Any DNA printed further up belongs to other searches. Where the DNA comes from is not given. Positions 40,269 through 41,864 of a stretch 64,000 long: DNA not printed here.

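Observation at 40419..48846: Compatible-solute locus: GT4 plus MpgS-like GT plus MpgP-like HAD phosphatase interleaved with GH38 alpha-mannosidase and a GH13_18 phosphorylase, downstream of a LacI-controlled ABC importer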

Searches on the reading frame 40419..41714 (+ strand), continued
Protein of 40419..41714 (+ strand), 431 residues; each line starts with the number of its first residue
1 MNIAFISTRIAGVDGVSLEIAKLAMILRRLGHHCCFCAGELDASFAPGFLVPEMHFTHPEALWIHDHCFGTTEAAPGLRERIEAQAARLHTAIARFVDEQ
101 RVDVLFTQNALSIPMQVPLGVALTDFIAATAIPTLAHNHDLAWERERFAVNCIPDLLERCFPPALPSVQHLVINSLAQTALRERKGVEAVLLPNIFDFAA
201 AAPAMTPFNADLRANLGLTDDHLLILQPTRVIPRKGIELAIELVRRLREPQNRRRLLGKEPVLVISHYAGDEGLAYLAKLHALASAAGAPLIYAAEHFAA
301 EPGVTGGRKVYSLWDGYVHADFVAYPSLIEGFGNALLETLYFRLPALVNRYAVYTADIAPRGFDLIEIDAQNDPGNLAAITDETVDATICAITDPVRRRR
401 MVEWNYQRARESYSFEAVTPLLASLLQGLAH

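Call 35: search_protein_families(library=ncbifam, proteins=[L002:10001-11263:+, L002:11289-12554:+, L002:12532-13881:+, L002:13874-15859:+, L053:10001-11251:+, L046:6939-8165:+, L086:11329-12684:+, L002:16540-18300:+], max_evalue=1e-10)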
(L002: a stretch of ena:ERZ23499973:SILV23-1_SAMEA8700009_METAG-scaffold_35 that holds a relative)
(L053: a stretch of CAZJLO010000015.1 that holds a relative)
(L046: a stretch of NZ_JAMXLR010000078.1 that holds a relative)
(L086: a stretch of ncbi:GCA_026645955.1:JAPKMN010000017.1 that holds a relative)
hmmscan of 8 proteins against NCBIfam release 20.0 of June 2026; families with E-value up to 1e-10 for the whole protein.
L002:10001-11263:+ (420 aa): 1 family
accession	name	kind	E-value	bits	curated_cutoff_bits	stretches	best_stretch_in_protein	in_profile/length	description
NF041101.1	manno_glu_gly_synth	equivalog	4.7e-78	262.8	640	1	1-415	1-429/431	mannosylglucosylglycerate synthase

L002:11289-12554:+ (421 aa): 1 family
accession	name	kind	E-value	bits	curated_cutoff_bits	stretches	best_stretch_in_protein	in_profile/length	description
NF041101.1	manno_glu_gly_synth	equivalog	5.1e-71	239.7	640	1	7-410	2-427/431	mannosylglucosylglycerate synthase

L002:12532-13881:+ (449 aa): 2 families
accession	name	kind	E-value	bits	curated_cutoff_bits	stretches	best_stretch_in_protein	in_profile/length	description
TIGR04047.1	MSMEG_0565_glyc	hypoth_equivalog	3.5e-18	65.9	259.85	1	32-434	2-364/373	MSMEG_0565 family glycosyltransferase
NF041101.1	manno_glu_gly_synth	equivalog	1.2e-14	53.9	640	0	32-280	3-255/431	mannosylglucosylglycerate synthase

L002:13874-15859:+ (661 aa): 1 family
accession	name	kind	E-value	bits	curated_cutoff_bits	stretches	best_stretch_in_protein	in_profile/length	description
NF010496.0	PRK13915.1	equivalog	4.3e-115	384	262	1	330-642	5-306/307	glucosyl-3-phosphoglycerate synthase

L053:10001-11251:+ (417 aa): 1 family
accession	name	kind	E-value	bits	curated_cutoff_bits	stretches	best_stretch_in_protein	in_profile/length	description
NF041101.1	manno_glu_gly_synth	equivalog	1.5e-70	238.1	640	1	1-404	1-422/431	mannosylglucosylglycerate synthase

L046:6939-8165:+ (409 aa): 1 family
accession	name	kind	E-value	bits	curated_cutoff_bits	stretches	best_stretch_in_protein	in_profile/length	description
NF041101.1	manno_glu_gly_synth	equivalog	2e-69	234.4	640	1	2-408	3-430/431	mannosylglucosylglycerate synthase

L086:11329-12684:+ (451 aa): 2 families
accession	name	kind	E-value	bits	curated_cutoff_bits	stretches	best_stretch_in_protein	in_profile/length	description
NF047898.1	GluglyHdase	equivalog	6.6e-110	367.9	550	1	8-441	5-441/442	glucosylglycerate hydrolase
NF007525.0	PRK10137.1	equivalog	1e-20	73.6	625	1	171-440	525-782/790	alpha-glucosidase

L002:16540-18300:+ (586 aa): 6 families
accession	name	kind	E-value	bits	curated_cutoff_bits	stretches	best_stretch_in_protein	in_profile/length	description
TIGR03852.1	sucrose_gtfA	equivalog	2.4e-64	217.7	334.4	1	58-533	3-462/470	sucrose phosphorylase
TIGR02456.1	treS_nterm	equivalog_domain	2.7e-45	154.9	678.35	1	91-350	43-311/539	maltose alpha-D-glucosyltransferase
TIGR02403.1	trehalose_treC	equivalog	2.8e-25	89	799.05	1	93-244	44-200/544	alpha,alpha-phosphotrehalase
NF008183.0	PRK10933.1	subfamily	5.7e-17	61.6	535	1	92-245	49-208/551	alpha,alpha-phosphotrehalase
NF051899.1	BetGalacBglAAgro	equivalog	2.1e-16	59.5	900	1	82-244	34-204/537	beta-galactosidase BglA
NF041090.1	Cyc-maltodext_AglB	equivalog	3.1e-12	46.1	540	0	92-168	81-162/470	cyclomaltodextrinase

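Call 39: search_solved_structures(query=window:40419-41714:+, max_evalue=0.01, show_alignments=1)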
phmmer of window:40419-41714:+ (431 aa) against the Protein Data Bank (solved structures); distinct sequences matched with E-value up to 0.01: 3.
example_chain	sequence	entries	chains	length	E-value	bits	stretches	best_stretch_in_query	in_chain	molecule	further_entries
8b5s_B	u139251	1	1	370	0.0079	18.3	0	161-255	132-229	UDP-glucose:(Heptosyl) LPS alpha 1,3-glucosyltransferase WaaG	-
8b5q_A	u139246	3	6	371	0.008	18.3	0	161-255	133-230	UDP-glucose:(Heptosyl) LPS alpha 1,3-glucosyltransferase WaaG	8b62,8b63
8b5s_A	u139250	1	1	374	0.0082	18.3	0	161-255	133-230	UDP-glucose:(Heptosyl) LPS alpha 1,3-glucosyltransferase WaaG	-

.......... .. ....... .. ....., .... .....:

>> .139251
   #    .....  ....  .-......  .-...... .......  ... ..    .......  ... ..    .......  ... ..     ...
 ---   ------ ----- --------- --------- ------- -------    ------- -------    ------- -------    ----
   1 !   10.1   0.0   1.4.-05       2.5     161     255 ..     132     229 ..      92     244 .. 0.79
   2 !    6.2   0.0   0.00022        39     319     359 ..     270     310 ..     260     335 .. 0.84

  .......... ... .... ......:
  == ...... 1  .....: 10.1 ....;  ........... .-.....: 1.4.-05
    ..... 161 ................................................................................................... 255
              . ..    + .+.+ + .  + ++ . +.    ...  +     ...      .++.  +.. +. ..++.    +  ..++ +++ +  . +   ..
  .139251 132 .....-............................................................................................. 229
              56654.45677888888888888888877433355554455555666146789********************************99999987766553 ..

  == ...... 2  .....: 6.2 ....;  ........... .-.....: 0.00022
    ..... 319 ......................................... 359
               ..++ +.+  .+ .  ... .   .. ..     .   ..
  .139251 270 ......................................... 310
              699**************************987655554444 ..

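Call 66: find_encoding_contigs(protein=P0001, flank=3000, max_places=4)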
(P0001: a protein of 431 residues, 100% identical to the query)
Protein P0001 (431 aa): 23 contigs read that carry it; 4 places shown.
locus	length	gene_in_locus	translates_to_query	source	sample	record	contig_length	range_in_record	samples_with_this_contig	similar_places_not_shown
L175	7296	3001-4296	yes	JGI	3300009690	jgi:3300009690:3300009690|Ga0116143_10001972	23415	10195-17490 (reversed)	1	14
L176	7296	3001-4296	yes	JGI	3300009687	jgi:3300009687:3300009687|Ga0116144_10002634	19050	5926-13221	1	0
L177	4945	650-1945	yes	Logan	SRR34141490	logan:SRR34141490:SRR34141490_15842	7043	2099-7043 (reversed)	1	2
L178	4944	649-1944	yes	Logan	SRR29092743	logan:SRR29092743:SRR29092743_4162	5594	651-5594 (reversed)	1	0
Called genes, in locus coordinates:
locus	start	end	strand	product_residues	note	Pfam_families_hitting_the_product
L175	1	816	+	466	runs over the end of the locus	PF08239:SH3_3 (faint), PF00528:BPD_transp_1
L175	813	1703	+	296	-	PF00528:BPD_transp_1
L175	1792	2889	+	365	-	PF02463:SMC_N (faint), PF00005:ABC_tran, PF13304:AAA_21 (faint), PF17912:OB_MalK, PF08402:TOBE_2 (weak)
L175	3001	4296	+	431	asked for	PF00534:Glycos_transf_1 (weak)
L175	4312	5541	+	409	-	PF09488:Osmo_MPGsynth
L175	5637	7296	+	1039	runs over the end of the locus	PF01074:Glyco_hydro_38N, PF09261:Alpha-mann_mid, PF07748:Glyco_hydro_38C, PF17677:Glyco_hydro38C2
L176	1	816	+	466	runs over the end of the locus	PF08239:SH3_3 (faint), PF00528:BPD_transp_1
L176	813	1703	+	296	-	PF00528:BPD_transp_1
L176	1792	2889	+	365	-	PF02463:SMC_N (faint), PF00005:ABC_tran, PF13304:AAA_21 (faint), PF17912:OB_MalK, PF08402:TOBE_2 (weak)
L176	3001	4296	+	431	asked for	PF00534:Glycos_transf_1 (weak)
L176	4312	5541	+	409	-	PF09488:Osmo_MPGsynth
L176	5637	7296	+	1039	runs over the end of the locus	PF01074:Glyco_hydro_38N, PF09261:Alpha-mann_mid, PF07748:Glyco_hydro_38C, PF17677:Glyco_hydro38C2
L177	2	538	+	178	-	?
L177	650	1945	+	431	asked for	PF00534:Glycos_transf_1 (weak)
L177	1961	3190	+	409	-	PF09488:Osmo_MPGsynth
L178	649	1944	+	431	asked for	PF00534:Glycos_transf_1 (weak)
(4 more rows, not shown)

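Call 71: predict_structure(alignment_id=A1)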
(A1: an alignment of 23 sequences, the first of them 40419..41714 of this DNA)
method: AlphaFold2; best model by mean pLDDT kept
length: 431 residues; sequences in the alignment: 23
mean_pLDDT: 91.4   pTM: 0.85
mean pLDDT of the five models: 91.4, 89.7, 88.8, 87.4, 77.6
residues with pLDDT >= 90: 310; 70-90: 104; 50-70: 16; < 50: 1
segments of 3 or more residues with pLDDT < 50: none
pLDDT, mean of each block of 10 residues (from residue 1): 94 62 92 96 91 96 96 96 99 98 95 95 99 93 86 97 96 92 94 81 83 96 94 92 98 97 91 88 98 91 88 91 86 74 91 89 93 92 97 90 90 90 89 60
secondary structure, 60 per line:
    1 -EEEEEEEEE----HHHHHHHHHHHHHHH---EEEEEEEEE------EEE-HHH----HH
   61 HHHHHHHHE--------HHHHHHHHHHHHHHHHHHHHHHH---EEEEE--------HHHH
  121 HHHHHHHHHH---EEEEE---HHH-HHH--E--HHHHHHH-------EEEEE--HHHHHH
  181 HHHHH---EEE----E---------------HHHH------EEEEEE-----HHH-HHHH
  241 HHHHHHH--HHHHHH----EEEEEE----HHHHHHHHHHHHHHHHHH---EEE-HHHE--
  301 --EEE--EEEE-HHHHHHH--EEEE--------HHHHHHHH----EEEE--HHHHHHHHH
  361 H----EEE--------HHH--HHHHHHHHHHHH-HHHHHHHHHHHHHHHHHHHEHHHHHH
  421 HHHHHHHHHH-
elements in order: E2-10 H15-29 E33-41 E48-50 H59-68 H78-100 E104-108 H117-130 E134-138 H154-160 E168-172 H175-185 E189-191 H212-215 E222-227 H237-247 H250-255 E260-265 H270-287 E291-293 E303-305 E308-311 H313-319 E322-325 H334-341 E346-349 H352-361 E366-368 H382-393 H395-413 H415-430

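Call 73: fold_search(model_id=the predicted structure, library=pdb)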
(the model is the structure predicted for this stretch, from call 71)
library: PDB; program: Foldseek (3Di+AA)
matches with E <= 10: 1331; with E <= 0.001: 319
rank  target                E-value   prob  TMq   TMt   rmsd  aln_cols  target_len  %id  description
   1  3c4q_A                3.8e-16  1.00  0.62  0.67   6.5       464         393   17  Structure of the retaining glycosyltransferase MshA : The first step in mycothiol biosynthesis. Organism : Corynebacte (released 2008-04-01)
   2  3c4q_B                5.9e-16  1.00  0.61  0.67   6.5       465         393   17  Structure of the retaining glycosyltransferase MshA : The first step in mycothiol biosynthesis. Organism : Corynebacte (released 2008-04-01)
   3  6kih_A                1.3e-14  1.00  0.65  0.70   5.9       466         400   16  Sucrose-phosphate synthase (tll1590) from Thermosynechococcus elongatus (released 2020-05-27)
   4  3c48_B                4.3e-14  1.00  0.41  0.44  11.4       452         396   17  Structure of the retaining glycosyltransferase MshA: The first step in mycothiol biosynthesis. Organism: Corynebacteri (released 2008-03-25)
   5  6kih_B                5.4e-14  1.00  0.62  0.67   6.6       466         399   16  Sucrose-phosphate synthase (tll1590) from Thermosynechococcus elongatus (released 2020-05-27)
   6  8b5s_B                5.8e-14  1.00  0.62  0.72   5.6       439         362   16  Crystal Structure of P. aeruginosa WaaG in complex with UDP-glucose (released 2023-10-04)
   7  8b62_A                8.1e-14  1.00  0.59  0.68   5.6       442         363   16  Crystal Structure of P. aeruginosa WaaG in complex with UDP-galactose (released 2023-10-04)
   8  6n1x                  1.1e-13  1.00  0.66  0.75   5.0       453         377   14  BshA from Staphylococcus aureus complexed with UDP and N-acetylglucosamine (released 2019-08-21)
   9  8b5q_A                1.4e-13  1.00  0.60  0.69   5.8       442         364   16  Crystal Structure of P. aeruginosa WaaG in complex with UMP (released 2023-10-04)
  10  8b5s_A                1.5e-13  1.00  0.59  0.68   5.8       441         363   16  Crystal Structure of P. aeruginosa WaaG in complex with UDP-glucose (released 2023-10-04)
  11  6d9t                  2.7e-13  1.00  0.66  0.75   4.9       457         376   14  BshA from Staphylococcus aureus complexed with UDP (released 2019-05-08)
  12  6tvp_B                4.9e-13  1.00  0.67  0.73   5.8       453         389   13  Structure of Mycobacterium smegmatis alpha-maltose-1-phosphate synthase GlgM (released 2020-04-22)
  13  3c48_A                5.5e-13  1.00  0.40  0.43  11.5       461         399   17  Structure of the retaining glycosyltransferase MshA: The first step in mycothiol biosynthesis. Organism: Corynebacteri (released 2008-03-25)
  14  8b5q_B                5.9e-13  1.00  0.59  0.67   5.9       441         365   16  Crystal Structure of P. aeruginosa WaaG in complex with UMP (released 2023-10-04)
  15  6eji_A                6.2e-13  1.00  0.63  0.74   5.6       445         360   13  Structure of a glycosyltransferase (released 2018-02-07)
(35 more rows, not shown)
